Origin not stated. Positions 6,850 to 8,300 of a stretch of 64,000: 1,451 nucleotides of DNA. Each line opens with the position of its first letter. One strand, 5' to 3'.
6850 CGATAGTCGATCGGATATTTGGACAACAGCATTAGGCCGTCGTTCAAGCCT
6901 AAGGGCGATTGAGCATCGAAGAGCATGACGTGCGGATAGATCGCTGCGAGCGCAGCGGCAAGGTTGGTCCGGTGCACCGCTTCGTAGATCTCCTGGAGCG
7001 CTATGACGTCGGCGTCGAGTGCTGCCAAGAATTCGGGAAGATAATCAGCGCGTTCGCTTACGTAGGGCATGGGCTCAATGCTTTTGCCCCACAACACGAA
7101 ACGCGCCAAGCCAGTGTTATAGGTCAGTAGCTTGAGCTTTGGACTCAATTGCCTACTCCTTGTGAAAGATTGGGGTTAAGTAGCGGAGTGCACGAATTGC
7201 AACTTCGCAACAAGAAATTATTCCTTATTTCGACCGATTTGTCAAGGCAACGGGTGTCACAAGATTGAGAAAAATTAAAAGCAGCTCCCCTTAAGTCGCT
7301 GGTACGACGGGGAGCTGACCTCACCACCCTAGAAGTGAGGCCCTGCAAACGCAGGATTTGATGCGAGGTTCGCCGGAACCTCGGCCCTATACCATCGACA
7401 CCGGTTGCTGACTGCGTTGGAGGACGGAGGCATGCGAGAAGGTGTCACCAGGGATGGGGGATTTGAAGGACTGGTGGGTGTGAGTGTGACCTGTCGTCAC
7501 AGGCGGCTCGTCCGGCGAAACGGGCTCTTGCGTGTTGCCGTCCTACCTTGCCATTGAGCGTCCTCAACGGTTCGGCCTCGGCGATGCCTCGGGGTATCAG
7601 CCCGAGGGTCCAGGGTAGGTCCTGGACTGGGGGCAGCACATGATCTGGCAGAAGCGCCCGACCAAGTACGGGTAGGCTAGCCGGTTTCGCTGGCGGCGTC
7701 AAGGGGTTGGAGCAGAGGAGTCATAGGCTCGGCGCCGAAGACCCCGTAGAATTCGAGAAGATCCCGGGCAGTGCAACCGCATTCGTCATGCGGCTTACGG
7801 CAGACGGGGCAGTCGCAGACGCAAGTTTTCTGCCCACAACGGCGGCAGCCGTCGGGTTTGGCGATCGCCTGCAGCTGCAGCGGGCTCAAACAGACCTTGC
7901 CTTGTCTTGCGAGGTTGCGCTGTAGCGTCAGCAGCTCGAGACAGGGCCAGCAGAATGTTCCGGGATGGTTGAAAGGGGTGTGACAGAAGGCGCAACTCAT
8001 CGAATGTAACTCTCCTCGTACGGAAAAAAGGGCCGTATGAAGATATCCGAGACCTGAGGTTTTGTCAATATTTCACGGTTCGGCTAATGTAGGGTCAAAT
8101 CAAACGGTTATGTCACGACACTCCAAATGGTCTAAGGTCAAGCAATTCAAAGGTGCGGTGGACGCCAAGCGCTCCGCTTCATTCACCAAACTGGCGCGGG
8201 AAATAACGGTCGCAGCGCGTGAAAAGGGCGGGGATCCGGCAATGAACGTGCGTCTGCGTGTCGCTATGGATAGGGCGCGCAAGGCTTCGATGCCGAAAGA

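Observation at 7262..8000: GC-rich island: a small protein with 14 cysteines followed by a 350-nt untranslated structured region ending in a strong terminator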

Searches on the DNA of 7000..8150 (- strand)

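Call 4: search_rna_families(source=window, start=7000, end=8150, threshold=evalue, max_evalue=1, show_alignments=3)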
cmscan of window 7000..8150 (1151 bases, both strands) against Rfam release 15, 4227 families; matches with E-value up to 1: 1.
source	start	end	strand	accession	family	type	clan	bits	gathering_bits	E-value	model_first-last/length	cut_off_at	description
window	7899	8030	-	RF02132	HOXB13-AS1_1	Gene; lncRNA;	-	16.3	60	0.92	1-136/136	no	HOXB13 antisense RNA 1 conserved region 1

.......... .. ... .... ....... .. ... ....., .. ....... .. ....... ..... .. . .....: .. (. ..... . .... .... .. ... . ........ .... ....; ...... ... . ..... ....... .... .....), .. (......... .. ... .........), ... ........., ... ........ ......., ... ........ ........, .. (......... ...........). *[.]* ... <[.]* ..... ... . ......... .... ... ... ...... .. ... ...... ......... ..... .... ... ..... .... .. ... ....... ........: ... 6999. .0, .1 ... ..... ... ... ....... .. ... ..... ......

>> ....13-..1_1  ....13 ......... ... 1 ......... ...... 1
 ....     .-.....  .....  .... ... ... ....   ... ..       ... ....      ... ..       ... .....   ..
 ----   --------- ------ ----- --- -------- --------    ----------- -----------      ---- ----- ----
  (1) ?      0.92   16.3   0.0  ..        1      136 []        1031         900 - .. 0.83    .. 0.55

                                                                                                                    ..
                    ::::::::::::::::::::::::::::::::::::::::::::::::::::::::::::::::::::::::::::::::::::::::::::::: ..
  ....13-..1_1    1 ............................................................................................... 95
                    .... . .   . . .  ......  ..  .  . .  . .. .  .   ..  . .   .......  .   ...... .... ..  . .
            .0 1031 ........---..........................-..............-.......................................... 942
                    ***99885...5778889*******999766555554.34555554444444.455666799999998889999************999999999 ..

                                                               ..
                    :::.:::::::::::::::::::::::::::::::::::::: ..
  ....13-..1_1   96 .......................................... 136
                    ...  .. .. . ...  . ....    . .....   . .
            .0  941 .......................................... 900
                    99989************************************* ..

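Call 47: search_rna_families(sources=[L068, L064, L065, L002], threshold=evalue, max_evalue=0.1, show_alignments=2)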
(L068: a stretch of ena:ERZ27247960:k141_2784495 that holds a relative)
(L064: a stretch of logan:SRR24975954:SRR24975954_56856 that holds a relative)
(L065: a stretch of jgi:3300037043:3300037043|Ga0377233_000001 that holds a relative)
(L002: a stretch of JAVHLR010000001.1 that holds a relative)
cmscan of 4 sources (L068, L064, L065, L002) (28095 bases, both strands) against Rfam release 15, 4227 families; matches with E-value up to 0.1: 1.
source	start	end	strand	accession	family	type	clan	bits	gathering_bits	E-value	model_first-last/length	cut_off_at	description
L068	2442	2500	-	RF00236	ctRNA_pGA1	Gene; antisense;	-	27.7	45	0.096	1-79/79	no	ctRNA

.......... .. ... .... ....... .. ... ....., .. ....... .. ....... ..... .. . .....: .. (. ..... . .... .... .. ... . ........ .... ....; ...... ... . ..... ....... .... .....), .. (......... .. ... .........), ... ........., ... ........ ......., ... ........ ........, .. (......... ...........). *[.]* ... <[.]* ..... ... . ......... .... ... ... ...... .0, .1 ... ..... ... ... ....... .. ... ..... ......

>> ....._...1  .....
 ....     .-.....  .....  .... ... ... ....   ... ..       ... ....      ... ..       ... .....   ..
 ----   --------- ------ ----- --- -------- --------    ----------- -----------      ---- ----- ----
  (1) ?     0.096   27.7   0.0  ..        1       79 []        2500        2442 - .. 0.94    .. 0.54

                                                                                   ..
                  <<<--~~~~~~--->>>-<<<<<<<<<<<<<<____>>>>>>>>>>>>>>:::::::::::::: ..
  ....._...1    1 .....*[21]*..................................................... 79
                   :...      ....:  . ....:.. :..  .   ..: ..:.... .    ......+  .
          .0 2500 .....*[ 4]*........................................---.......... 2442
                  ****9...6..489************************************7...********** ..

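Call 52: build_rna_model(alignment_id=A4)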
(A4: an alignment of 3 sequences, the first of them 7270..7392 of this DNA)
Model R1 built from alignment A4 (3 sequences, 133 columns); structure: RNAalifold consensus.
model positions 121; base pairs 32; branch points 3; effective number of sequences 1.26; information 0.59 bits per position. Calibrated on 0.2 Mb of random sequence (short: E-values are rough).
structure used (alignment columns):
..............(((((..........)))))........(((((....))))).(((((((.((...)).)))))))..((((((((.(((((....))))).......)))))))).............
